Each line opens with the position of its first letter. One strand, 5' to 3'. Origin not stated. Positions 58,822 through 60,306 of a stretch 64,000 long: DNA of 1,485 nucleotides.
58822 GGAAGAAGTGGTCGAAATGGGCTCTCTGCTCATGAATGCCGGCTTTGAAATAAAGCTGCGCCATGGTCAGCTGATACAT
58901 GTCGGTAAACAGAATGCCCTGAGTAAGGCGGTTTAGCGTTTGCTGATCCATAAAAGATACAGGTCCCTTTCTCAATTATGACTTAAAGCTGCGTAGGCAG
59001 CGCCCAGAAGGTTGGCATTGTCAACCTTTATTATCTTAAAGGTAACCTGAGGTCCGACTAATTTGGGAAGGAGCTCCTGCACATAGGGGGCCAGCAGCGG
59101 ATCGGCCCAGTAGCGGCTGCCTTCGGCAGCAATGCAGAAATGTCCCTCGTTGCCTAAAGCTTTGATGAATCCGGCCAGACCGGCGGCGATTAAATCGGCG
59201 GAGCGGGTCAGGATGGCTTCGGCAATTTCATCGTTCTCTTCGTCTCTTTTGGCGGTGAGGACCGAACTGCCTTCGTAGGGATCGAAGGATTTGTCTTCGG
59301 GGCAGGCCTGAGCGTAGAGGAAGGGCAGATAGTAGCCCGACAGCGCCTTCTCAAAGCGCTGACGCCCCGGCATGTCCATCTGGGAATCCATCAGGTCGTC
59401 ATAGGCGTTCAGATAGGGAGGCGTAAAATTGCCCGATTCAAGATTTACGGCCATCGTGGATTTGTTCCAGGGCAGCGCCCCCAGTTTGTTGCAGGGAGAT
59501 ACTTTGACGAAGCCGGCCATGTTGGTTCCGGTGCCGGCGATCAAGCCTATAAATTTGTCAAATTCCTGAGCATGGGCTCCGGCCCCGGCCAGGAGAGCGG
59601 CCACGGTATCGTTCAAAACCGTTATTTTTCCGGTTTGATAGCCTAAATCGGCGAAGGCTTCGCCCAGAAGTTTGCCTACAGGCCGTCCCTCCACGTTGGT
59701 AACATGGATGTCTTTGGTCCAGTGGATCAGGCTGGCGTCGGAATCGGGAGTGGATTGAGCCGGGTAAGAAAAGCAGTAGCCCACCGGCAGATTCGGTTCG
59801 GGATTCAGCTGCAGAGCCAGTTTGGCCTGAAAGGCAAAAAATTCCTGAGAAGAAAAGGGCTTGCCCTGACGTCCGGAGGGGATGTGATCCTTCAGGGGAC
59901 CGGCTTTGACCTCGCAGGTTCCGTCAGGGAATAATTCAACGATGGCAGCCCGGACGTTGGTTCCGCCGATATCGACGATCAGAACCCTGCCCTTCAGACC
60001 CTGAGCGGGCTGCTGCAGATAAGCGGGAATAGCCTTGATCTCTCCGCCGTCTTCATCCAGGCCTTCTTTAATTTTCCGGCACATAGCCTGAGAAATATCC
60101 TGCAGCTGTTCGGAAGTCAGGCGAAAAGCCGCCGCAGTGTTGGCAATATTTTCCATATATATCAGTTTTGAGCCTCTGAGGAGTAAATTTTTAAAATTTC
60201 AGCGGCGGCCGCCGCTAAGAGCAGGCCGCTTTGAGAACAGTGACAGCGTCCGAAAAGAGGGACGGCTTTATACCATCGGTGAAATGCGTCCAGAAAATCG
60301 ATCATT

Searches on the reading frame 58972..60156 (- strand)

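Call 98: search_protein_families(library=pfam, proteins=[window:58972-60156:-], max_evalue=0.0001)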
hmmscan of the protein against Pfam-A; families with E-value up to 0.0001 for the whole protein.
window:58972-60156:- (394 aa): 2 families
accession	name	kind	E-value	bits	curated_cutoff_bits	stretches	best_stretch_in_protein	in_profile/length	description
PF00349.27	Hexokinase_1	-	3.1e-30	105.9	24.3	1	5-192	3-200/201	Hexokinase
PF03727.22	Hexokinase_2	-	1.5e-29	103.5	24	2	203-279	2-84/242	Hexokinase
